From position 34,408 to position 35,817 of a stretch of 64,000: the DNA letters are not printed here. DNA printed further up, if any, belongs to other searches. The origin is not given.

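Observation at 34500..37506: Tandem paralogous cytoplasmic beta-helix proteins co-located with a GntR/HutC regulator: a module with no assignable function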

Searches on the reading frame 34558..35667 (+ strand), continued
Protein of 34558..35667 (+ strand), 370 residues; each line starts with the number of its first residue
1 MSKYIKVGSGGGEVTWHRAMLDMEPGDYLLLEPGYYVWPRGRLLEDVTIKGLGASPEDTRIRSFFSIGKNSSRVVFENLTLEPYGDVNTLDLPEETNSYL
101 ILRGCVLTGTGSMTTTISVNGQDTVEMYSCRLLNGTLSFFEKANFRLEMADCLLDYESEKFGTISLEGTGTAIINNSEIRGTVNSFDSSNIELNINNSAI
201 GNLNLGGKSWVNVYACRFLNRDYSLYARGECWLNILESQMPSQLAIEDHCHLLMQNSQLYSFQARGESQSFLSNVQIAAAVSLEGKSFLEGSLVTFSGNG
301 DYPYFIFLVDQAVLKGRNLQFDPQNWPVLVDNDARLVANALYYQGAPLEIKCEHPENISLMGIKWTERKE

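Call 93: list_cluster_members(proteins=[P0001, P0002, P0054, P0014, P0024, P0051])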
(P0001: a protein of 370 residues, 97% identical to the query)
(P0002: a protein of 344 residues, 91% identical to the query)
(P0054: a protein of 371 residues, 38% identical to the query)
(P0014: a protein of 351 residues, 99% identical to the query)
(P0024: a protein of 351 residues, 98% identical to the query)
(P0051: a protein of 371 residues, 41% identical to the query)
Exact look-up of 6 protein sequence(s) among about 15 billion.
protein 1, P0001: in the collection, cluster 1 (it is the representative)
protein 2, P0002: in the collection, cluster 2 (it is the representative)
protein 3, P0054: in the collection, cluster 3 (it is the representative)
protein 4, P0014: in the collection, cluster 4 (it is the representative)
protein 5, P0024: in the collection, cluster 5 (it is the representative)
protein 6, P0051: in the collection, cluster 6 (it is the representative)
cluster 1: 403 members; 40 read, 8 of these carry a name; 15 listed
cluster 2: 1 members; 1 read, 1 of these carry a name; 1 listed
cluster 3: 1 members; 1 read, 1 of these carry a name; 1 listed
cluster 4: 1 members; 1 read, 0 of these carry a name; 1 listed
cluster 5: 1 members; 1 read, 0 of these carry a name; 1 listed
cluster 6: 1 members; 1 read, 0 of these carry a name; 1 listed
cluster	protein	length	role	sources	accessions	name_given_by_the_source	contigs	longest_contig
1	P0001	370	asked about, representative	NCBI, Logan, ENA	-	-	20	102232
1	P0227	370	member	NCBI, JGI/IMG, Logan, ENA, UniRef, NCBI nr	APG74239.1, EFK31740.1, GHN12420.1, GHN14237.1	hypothetical protein VSS82_02060 [Lactobacillus delbrueckii subsp. allosunkii] | hypothetical protein | Phage tail protein n=1 Tax=Lactobacillus delbrueckii subsp. allosunkii TaxID=1050107 ...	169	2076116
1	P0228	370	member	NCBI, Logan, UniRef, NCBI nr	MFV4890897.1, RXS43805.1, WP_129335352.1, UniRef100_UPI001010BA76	phage tail protein [Lactobacillus delbrueckii] | hypothetical protein n=1 Tax=Lactobacillus delbrueckii TaxID=1584 RepID=UPI001010BA76 | hypothetical protein [Lactobacillus delbrueckii]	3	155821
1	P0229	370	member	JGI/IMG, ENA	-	hypothetical protein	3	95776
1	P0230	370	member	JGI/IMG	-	hypothetical protein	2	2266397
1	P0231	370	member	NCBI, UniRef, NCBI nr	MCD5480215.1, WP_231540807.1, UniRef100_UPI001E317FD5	phage tail protein [Lactobacillus delbrueckii subsp. bulgaricus] | phage tail protein n=1 Tax=Lactobacillus delbrueckii TaxID=1584 RepID=UPI001E317FD5 | phage tail protein [Lactobacillus delbrueckii]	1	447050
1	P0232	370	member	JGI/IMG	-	hypothetical protein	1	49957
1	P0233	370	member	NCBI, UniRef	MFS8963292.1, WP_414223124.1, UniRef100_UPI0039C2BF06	phage tail protein [Lactobacillus delbrueckii] | hypothetical protein n=1 Tax=Lactobacillus delbrueckii TaxID=1584 RepID=UPI0039C2BF06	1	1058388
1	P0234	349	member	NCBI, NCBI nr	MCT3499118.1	hypothetical protein EFR61_08360, partial [Lactobacillus delbrueckii subsp. bulgaricus] | hypothetical protein [Lactobacillus delbrueckii subsp. bulgaricus]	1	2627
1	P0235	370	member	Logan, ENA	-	-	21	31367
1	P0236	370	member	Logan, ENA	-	-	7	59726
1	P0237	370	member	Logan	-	-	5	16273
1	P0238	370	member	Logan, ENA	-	-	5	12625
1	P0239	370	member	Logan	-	-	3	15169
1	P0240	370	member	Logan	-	-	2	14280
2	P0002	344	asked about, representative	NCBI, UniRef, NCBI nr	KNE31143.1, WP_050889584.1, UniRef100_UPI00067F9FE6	hypothetical protein [Lactobacillus delbrueckii] | hypothetical protein n=1 Tax=Lactobacillus delbrueckii TaxID=1584 RepID=UPI00067F9FE6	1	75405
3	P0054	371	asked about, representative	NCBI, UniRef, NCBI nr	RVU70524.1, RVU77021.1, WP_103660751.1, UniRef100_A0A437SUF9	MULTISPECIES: hypothetical protein [Lactobacillus] | Right handed beta helix domain-containing protein n=1 Tax=Lactobacillus xujianguonis ...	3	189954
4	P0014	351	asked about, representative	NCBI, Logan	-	-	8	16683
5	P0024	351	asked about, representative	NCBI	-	-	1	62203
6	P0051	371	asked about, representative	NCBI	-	-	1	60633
